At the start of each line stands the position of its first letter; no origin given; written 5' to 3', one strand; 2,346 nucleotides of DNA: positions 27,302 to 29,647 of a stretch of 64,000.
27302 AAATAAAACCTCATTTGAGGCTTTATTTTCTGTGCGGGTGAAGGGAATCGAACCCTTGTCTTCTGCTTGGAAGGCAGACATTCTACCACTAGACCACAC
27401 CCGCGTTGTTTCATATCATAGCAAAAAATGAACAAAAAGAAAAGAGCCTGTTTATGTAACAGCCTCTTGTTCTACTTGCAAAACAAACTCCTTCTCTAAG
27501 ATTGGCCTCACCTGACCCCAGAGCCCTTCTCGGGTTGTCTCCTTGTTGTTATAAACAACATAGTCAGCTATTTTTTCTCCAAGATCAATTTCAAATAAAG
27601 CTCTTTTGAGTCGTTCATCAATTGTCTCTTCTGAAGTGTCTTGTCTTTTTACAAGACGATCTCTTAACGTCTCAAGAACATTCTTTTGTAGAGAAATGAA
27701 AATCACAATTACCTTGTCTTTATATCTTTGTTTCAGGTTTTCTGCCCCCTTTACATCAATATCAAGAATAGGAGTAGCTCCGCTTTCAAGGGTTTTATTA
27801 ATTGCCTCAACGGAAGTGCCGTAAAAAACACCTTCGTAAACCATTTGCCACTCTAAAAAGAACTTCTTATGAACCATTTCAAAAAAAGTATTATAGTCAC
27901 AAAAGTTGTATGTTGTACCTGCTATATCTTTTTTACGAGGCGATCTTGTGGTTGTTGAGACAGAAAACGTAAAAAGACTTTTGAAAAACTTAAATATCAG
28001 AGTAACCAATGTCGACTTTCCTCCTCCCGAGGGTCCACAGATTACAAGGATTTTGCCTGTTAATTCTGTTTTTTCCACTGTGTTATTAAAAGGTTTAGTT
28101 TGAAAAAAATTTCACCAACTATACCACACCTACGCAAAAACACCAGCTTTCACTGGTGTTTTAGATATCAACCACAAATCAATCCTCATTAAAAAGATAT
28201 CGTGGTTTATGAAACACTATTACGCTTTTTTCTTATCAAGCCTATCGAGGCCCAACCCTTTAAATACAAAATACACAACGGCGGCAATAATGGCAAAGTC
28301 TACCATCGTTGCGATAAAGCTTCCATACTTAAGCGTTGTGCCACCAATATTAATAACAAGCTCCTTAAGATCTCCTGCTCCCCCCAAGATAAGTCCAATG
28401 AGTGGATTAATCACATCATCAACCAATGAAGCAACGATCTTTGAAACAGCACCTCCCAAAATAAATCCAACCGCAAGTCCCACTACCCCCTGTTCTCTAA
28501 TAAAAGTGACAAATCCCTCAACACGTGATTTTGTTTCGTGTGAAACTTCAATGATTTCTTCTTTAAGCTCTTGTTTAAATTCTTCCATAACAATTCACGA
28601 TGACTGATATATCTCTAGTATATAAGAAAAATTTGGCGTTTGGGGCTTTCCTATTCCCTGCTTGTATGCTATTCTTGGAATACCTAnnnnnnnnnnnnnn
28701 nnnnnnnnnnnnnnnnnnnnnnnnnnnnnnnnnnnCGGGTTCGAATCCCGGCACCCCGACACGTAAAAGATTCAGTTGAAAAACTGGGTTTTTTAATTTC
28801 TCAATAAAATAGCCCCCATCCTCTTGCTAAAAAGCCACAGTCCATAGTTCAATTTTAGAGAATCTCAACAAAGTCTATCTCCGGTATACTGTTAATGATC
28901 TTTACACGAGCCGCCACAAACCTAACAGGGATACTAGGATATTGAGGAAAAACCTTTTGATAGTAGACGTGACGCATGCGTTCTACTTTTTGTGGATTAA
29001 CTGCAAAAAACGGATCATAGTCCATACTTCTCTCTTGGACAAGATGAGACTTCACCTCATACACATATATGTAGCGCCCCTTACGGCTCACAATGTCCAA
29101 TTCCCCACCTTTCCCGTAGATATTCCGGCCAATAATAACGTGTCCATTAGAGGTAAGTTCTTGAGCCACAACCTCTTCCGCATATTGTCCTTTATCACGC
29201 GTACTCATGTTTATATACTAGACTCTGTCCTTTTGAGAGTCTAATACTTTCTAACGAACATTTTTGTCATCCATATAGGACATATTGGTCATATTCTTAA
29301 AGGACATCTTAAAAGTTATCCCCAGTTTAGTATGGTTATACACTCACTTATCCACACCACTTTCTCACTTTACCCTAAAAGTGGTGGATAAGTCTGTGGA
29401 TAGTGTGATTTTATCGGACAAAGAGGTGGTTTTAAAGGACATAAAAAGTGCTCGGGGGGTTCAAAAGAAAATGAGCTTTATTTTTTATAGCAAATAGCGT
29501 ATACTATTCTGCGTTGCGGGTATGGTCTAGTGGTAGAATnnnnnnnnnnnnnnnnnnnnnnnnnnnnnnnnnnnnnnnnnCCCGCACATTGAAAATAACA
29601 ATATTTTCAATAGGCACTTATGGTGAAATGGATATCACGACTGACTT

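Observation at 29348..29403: DnaA-box cluster ~29 kb away from dnaA/oriC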

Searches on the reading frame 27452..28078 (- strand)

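Call 10: search_protein_families(library=pfam, proteins=[window:27452-28078:-])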
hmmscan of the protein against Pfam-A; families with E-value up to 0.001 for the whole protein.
window:27452-28078:- (208 aa): 4 families
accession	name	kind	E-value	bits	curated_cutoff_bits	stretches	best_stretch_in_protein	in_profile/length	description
PF00625.27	Guanylate_kin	-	1.4e-32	113.3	25.2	1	9-179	3-167/182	Guanylate kinase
PF03193.22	RsgA_GTPase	-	0.00032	21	30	0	4-30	102-128/174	RsgA GTPase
PF03215.21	Rad17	-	0.00062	20.2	23.8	1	9-60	46-100/186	Rad17 P-loop domain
PF00005.33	ABC_tran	-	0.00063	20.8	25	0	8-33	11-36/137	ABC transporter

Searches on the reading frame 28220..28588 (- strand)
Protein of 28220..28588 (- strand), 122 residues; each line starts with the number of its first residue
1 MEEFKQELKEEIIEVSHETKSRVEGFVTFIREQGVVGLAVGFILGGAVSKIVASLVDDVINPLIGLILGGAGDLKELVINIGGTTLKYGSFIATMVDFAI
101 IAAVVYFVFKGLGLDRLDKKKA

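Call 10: search_protein_families(library=pfam, proteins=[window:28220-28588:-])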
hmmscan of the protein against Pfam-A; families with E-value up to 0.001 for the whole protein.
window:28220-28588:- (122 aa): 1 family
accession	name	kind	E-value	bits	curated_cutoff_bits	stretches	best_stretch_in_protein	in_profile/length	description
PF01741.23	MscL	-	2.6e-23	83.1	27.4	1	24-113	3-96/123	Large-conductance mechanosensitive channel, MscL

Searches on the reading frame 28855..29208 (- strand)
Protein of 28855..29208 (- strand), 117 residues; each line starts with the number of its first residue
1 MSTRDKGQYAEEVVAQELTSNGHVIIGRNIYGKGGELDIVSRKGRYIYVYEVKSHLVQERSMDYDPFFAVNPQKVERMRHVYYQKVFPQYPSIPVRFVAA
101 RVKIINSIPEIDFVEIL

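Call 10: search_protein_families(library=pfam, proteins=[window:28855-29208:-])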
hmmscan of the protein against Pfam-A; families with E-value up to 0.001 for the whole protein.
window:28855-29208:- (117 aa): 2 families
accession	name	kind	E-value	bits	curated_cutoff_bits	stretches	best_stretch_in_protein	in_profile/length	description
PF02021.23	UPF0102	-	3.6e-10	40.5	23.6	1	10-81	1-65/80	Uncharacterised protein family UPF0102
PF08378.17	NERD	-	0.00025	22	22.1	1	6-56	1-58/111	Nuclease-related domain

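Call 24: find_homologous_proteins(query=window:28855-29208:-, max_evalue=0.00001)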
Query window:28855-29208:- (117 aa): 2 proteins with E <= 0.00001 among 4 candidates.
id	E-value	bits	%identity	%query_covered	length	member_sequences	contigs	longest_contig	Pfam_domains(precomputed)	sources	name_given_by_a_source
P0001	1.3e-70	253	100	100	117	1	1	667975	PF02021.24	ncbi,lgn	ncbi:MAG TPA: YraN family protein [Candidatus Paceibacterota bacterium]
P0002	1.2e-59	217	85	100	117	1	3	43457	PF02021.24,PF08378.18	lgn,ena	-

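Call 25: find_encoding_contigs(protein=P0001, flank=10000, max_places=4)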
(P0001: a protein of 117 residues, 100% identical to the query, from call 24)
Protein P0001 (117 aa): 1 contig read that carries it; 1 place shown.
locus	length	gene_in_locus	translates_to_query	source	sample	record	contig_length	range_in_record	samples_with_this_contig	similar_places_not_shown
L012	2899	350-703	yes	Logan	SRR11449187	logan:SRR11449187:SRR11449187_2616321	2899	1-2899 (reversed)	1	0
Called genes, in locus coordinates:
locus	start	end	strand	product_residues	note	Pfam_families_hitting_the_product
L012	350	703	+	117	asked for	PF02021:UPF0102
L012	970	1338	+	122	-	PF01741:MscL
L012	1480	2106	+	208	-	PF00625:Guanylate_kin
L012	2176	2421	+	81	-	-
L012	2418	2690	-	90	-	PF00216:Bac_DNA_binding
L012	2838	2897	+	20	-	?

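Call 26: find_encoding_contigs(protein=P0002, flank=10000, max_places=4)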
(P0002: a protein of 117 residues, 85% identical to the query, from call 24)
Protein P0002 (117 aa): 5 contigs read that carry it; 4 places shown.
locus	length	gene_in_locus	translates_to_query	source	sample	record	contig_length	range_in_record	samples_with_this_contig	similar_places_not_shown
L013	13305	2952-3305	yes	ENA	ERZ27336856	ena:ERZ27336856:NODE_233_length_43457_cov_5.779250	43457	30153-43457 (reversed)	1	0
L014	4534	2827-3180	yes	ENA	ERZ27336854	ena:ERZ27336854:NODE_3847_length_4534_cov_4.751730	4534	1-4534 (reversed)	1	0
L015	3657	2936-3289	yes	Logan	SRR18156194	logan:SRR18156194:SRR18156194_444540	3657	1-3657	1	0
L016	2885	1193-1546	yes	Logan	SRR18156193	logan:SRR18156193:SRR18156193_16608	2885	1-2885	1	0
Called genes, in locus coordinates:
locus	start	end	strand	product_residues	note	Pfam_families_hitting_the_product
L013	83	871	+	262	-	PF03372:Exo_endo_phos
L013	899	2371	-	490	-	PF01743:PolyA_pol, PF12627:PolyA_pol_RNAbd, PF01966:HD, PF13735:tRNA_NucTran2_2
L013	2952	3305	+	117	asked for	PF08378:NERD (weak), PF02021:UPF0102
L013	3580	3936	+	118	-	PF01741:MscL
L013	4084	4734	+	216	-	PF02224:Cytidylate_kin (faint), PF13238:AAA_18, PF13207:AAA_17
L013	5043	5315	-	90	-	PF00216:Bac_DNA_binding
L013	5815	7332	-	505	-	PF12072:RNase_Y_N, PF01966:HD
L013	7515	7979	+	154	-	-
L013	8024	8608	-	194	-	PF00574:CLP_protease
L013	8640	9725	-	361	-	PF05697:Trigger_N, PF05698:Trigger_C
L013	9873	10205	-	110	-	-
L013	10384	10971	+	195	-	-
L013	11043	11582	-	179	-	PF00719:Pyrophosphatase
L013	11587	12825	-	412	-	PF08529:NusA_N, PF13184:KH_NusA_1st, PF26594:KH_NusA_2nd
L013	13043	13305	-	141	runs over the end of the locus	-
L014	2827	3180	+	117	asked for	PF08378:NERD (weak), PF02021:UPF0102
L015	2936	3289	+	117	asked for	PF08378:NERD (weak), PF02021:UPF0102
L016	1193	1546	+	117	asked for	PF08378:NERD (weak), PF02021:UPF0102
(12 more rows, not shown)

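Call 29: find_related_loci(query=A3, collection=metagenome_contigs, flank=3000)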
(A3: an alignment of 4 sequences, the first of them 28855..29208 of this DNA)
Query A3 (117 aa) in metagenome_contigs; peptide patterns used: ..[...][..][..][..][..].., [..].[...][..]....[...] (x = any residue, [..] = any of these).
426 stretches matched a pattern; 198 encode a relative of the query (tblastn E <= 1e-3); the best 80 are kept; 80 distinct loci.
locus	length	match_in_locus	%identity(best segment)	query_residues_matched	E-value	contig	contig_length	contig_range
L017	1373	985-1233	34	3-78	5e-10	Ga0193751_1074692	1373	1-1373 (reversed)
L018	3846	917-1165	35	3-78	4e-9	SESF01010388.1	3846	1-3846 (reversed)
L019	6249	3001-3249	35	3-78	5e-9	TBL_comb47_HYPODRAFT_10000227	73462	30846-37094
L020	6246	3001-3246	30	7-83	6e-8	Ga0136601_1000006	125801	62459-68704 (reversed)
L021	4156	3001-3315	30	7-90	2e-8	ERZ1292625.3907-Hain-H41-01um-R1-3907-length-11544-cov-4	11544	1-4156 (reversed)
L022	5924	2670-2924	38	3-78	1e-8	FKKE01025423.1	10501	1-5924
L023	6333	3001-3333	31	1-104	2e-8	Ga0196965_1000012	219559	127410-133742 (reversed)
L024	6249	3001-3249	33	3-78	2e-8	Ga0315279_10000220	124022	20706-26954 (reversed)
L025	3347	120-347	37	7-78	2e-8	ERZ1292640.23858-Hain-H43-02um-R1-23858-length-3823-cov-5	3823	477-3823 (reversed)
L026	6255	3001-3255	31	3-81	3e-8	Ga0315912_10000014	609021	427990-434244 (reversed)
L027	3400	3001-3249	33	3-78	2e-8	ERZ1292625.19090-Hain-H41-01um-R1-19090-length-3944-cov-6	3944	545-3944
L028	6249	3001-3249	34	3-78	3e-8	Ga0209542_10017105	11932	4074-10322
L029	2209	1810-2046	35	7-78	3e-8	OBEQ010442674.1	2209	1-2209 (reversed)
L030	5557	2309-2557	34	3-78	3e-8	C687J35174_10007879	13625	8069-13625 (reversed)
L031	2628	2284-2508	36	3-78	3e-8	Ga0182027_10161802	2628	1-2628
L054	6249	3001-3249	33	3-78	2e-7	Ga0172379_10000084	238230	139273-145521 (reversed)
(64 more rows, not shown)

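Call 44: find_homologous_proteins(query=L054:2977-3384:+, max_evalue=1e-20)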
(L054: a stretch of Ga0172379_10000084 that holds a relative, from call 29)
Query L054:2977-3384:+ (136 aa): 4139 proteins with E <= 1e-20 among 4749 candidates; the best 120 are listed.
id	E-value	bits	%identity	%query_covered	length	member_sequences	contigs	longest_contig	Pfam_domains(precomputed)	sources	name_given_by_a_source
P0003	7.5e-83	293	100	100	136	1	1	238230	PF02021.24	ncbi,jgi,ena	ncbi:MAG: YraN family protein [Candidatus Paceibacterota bacterium]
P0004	2.6e-76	272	91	100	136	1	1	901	PF02021.24,PF08378.18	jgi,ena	-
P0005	9.4e-75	267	89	100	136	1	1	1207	PF02021.24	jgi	jgi:putative endonuclease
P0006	2.2e-74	266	90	100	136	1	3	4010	PF02021.24,PF08378.18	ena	-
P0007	3.9e-74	265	89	100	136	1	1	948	PF02021.24,PF08378.18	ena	-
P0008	1.1e-73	264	88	100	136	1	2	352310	PF02021.24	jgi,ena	jgi:putative endonuclease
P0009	1.1e-73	263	89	100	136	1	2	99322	PF02021.24,PF08378.18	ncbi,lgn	-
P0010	1.4e-73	263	88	100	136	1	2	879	PF02021.24,PF08378.18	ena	-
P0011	1.8e-73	263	88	100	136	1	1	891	PF02021.24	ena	-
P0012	2.1e-73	263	89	100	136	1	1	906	PF02021.24,PF08378.18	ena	-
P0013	2.2e-73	262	88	100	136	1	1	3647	PF02021.24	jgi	jgi:putative endonuclease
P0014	2.3e-73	262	88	100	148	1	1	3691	PF02021.24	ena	-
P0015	3.5e-73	262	88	100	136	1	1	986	PF02021.24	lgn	-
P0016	1.5e-72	260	85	100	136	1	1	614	PF02021.24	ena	-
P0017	1.9e-72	259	87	100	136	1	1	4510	PF02021.24,PF08378.18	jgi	jgi:putative endonuclease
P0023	1.6e-71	257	85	100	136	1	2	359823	PF02021.24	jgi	jgi:putative endonuclease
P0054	2.2e-69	250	83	100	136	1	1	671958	PF02021.24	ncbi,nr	ncbi:MAG: YraN family protein [Candidatus Pacebacteria bacterium]|nr:YraN family protein [Candidatus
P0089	3.2e-68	246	82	100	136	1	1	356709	PF02021.24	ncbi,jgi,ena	ncbi:MAG: YraN family protein [Candidatus Paceibacterota bacterium]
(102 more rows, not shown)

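Call 45: find_encoding_contigs(protein=P0054, flank=10000, max_places=1)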
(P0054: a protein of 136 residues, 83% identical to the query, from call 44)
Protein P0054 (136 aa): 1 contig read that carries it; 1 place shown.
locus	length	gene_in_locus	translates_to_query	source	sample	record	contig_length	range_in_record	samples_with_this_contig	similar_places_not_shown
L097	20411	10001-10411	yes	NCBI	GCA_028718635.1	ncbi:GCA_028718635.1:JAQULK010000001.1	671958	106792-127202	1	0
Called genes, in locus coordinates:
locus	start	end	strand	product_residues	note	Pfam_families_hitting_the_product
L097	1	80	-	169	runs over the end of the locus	PF01936:NYN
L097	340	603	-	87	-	PF00312:Ribosomal_S15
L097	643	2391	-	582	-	-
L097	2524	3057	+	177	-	PF10543:ORF6N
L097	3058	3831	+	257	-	PF03372:Exo_endo_phos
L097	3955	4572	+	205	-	PF06736:TMEM175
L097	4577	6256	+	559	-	-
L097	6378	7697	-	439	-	-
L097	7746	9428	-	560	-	PF01743:PolyA_pol, PF12627:PolyA_pol_RNAbd, PF01966:HD (faint), PF13735:tRNA_NucTran2_2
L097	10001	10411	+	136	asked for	PF02021:UPF0102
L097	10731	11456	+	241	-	PF02535:Zip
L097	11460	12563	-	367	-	PF23446:LysM1_NFP_LYK (faint), PF23473:LysM3_LYK4_5 (weak), PF01476:LysM, PF01551:Peptidase_M23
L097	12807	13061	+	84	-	PF01541:GIY-YIG, PF10544:T5orf172 (weak)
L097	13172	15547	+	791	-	-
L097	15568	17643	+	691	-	PF00580:UvrD-helicase, PF13086:AAA_11 (weak), PF13245:AAA_19, PF13604:AAA_30 (faint), PF01443:Viral_helicase1 (faint), PF13087:AAA_12 (faint), PF13361:UvrD_C, PF13538:UvrD_C_2 (faint)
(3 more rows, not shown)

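Call 46: find_encoding_contigs(protein=P0023, flank=10000, max_places=1)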
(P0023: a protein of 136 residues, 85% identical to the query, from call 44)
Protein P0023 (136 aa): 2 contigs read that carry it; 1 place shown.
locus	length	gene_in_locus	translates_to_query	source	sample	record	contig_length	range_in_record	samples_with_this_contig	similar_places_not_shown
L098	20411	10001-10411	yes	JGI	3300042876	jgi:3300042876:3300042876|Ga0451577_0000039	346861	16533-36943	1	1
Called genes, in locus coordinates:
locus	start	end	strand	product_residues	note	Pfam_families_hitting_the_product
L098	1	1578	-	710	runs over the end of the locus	PF01138:RNase_PH, PF03725:RNase_PH_C (faint), PF01138:RNase_PH, PF00013:KH_1, PF00575:S1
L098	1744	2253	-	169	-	PF01936:NYN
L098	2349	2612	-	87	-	PF00312:Ribosomal_S15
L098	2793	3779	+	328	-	PF02899:Phage_int_SAM_1 (weak), PF13495:Phage_int_SAM_4 (faint), PF00589:Phage_integrase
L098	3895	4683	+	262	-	PF03372:Exo_endo_phos, PF14529:Exo_endo_phos_2 (weak)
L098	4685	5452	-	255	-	-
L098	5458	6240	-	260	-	PF01471:PG_binding_1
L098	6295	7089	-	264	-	PF01177:Asp_Glu_race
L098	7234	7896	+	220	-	PF06736:TMEM175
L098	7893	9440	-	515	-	PF01743:PolyA_pol, PF12627:PolyA_pol_RNAbd, PF01966:HD, PF13735:tRNA_NucTran2_2 (weak)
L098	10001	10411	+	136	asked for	PF02021:UPF0102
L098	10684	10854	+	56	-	-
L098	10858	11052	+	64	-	-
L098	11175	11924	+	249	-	PF02535:Zip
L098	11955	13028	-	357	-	PF01476:LysM, PF23446:LysM1_NFP_LYK (faint), PF23473:LysM3_LYK4_5 (weak), PF01476:LysM, PF01551:Peptidase_M23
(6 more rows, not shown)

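Call 47: find_encoding_contigs(protein=P0089, flank=10000, max_places=1)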
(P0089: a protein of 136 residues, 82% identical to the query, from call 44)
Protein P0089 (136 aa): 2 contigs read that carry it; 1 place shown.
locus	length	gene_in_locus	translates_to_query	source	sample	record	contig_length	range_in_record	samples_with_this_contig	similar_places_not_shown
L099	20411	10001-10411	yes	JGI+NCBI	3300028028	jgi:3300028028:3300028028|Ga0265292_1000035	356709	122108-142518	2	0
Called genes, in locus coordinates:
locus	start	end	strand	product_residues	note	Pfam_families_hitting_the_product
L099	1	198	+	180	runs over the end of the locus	PF01928:CYTH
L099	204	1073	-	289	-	-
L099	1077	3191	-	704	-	PF01138:RNase_PH, PF03725:RNase_PH_C (faint), PF01138:RNase_PH, PF00013:KH_1, PF00575:S1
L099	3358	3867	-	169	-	PF01936:NYN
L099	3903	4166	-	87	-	PF00312:Ribosomal_S15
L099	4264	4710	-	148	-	-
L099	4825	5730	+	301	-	PF02899:Phage_int_SAM_1, PF13102:Phage_int_SAM_5 (weak), PF13495:Phage_int_SAM_4 (faint), PF00589:Phage_integrase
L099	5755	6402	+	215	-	PF01135:PCMT, PF02353:CMAS, PF01209:Ubie_methyltran, PF13489:Methyltransf_23, PF13847:Methyltransf_31, PF08241:Methyltransf_11, PF08242:Methyltransf_12, PF13649:Methyltransf_25, +2 more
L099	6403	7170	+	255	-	PF03372:Exo_endo_phos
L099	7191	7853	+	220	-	PF06736:TMEM175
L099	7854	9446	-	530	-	PF01743:PolyA_pol, PF12627:PolyA_pol_RNAbd, PF01966:HD, PF13735:tRNA_NucTran2_2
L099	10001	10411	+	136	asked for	PF02021:UPF0102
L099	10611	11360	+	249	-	PF02535:Zip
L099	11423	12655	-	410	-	PF23446:LysM1_NFP_LYK (faint), PF01476:LysM, PF23473:LysM3_LYK4_5 (weak), PF01476:LysM (weak), PF01551:Peptidase_M23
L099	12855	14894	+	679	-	PF00580:UvrD-helicase, PF13245:AAA_19, PF13604:AAA_30 (faint), PF01443:Viral_helicase1 (faint), PF13087:AAA_12 (faint), PF13361:UvrD_C, PF13538:UvrD_C_2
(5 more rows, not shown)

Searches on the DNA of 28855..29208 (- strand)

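Call 35: search_rna_families(sources=[L028, L047, L054, L071, L080, L019, L033, L056], threshold=evalue, max_evalue=0.1)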
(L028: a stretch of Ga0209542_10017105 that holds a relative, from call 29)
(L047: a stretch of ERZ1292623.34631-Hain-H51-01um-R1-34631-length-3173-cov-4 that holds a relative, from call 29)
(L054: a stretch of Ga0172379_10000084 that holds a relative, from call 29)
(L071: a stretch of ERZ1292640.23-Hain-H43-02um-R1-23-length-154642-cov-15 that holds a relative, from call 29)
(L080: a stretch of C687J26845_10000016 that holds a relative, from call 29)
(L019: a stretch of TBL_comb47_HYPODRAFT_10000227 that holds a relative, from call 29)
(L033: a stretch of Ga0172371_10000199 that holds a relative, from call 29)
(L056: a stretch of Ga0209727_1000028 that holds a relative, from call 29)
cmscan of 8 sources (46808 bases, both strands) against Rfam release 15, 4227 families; matches with E-value up to 0.1: 32.
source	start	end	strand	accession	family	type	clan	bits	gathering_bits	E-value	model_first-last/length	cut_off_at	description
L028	3414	3484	-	RF00005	tRNA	Gene; tRNA;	CL00001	73.7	29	2.2e-14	1-71/71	no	tRNA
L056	3706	3776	+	RF00005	tRNA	Gene; tRNA;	CL00001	73.7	29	2.2e-14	1-71/71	no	tRNA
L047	1325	1395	+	RF00005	tRNA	Gene; tRNA;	CL00001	71.7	29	8e-14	1-71/71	no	tRNA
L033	3493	3563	+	RF00005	tRNA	Gene; tRNA;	CL00001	70.6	29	1.6e-13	1-71/71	no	tRNA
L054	3509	3579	+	RF00005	tRNA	Gene; tRNA;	CL00001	70.5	29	1.6e-13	1-71/71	no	tRNA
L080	3522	3592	+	RF00005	tRNA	Gene; tRNA;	CL00001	70.5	29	1.7e-13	1-71/71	no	tRNA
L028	2361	2431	-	RF00005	tRNA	Gene; tRNA;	CL00001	69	29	4.3e-13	1-71/71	no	tRNA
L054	2664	2734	+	RF00005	tRNA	Gene; tRNA;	CL00001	69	29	4.3e-13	1-71/71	no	tRNA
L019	2364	2434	-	RF00005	tRNA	Gene; tRNA;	CL00001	69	29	4.3e-13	1-71/71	no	tRNA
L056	2607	2677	+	RF00005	tRNA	Gene; tRNA;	CL00001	69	29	4.3e-13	1-71/71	no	tRNA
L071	2666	2736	+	RF00005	tRNA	Gene; tRNA;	CL00001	68.7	29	5.3e-13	1-71/71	no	tRNA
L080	2026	2098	-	RF00005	tRNA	Gene; tRNA;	CL00001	68.6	29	5.5e-13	1-71/71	no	tRNA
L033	2674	2744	+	RF00005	tRNA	Gene; tRNA;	CL00001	68.3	29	6.8e-13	1-71/71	no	tRNA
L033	2377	2448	-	RF00005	tRNA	Gene; tRNA;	CL00001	67.6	29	1.1e-12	1-71/71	no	tRNA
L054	2443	2514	-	RF00005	tRNA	Gene; tRNA;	CL00001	66.6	29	2e-12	1-71/71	no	tRNA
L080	2665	2736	+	RF00005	tRNA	Gene; tRNA;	CL00001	66.2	29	2.6e-12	1-71/71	no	tRNA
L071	3516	3586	+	RF00005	tRNA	Gene; tRNA;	CL00001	66.1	29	2.7e-12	1-71/71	no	tRNA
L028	2668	2739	+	RF00005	tRNA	Gene; tRNA;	CL00001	65.8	29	3.2e-12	1-71/71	no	tRNA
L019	2655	2726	+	RF00005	tRNA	Gene; tRNA;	CL00001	64.8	29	6.3e-12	1-71/71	no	tRNA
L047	1122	1193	-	RF00005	tRNA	Gene; tRNA;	CL00001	63.8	29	1.1e-11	1-71/71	no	tRNA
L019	4528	4598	+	RF00005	tRNA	Gene; tRNA;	CL00001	63.3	29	1.6e-11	1-71/71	no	tRNA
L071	2344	2415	-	RF00005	tRNA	Gene; tRNA;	CL00001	63.1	29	1.8e-11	1-71/71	no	tRNA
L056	2337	2408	-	RF00005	tRNA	Gene; tRNA;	CL00001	59.2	29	2.1e-10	1-71/71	no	tRNA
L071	3441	3511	+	RF00005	tRNA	Gene; tRNA;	CL00001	59.1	29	2.3e-10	1-71/71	no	tRNA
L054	3415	3485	+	RF00005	tRNA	Gene; tRNA;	CL00001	58.9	29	2.6e-10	1-71/71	no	tRNA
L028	3505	3575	-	RF00005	tRNA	Gene; tRNA;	CL00001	58.4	29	3.5e-10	1-71/71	no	tRNA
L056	3589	3659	+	RF00005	tRNA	Gene; tRNA;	CL00001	58.1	29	4.4e-10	1-71/71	no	tRNA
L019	4443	4513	+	RF00005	tRNA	Gene; tRNA;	CL00001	56.8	29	9.9e-10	1-71/71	no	tRNA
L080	3441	3511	+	RF00005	tRNA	Gene; tRNA;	CL00001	54.4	29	4.4e-09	1-71/71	no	tRNA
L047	2159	2229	+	RF00005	tRNA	Gene; tRNA;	CL00001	53.7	29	6.8e-09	1-71/71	no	tRNA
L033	3408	3478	+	RF00005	tRNA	Gene; tRNA;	CL00001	53.2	29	9.4e-09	1-71/71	no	tRNA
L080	2665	2737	-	RF04354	Plastid-ycf2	Cis-reg;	-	29.4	65.7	0.039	1-75/75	no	Plastid-ycf2 5UTR RNA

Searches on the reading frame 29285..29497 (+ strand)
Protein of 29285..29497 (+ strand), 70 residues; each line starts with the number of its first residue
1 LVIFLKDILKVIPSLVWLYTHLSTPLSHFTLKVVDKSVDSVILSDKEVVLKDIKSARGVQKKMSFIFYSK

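Call 10: search_protein_families(library=pfam, proteins=[window:29285-29497:+])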
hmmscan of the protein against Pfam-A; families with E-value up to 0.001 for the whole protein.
window:29285-29497:+ (70 aa): 0 families
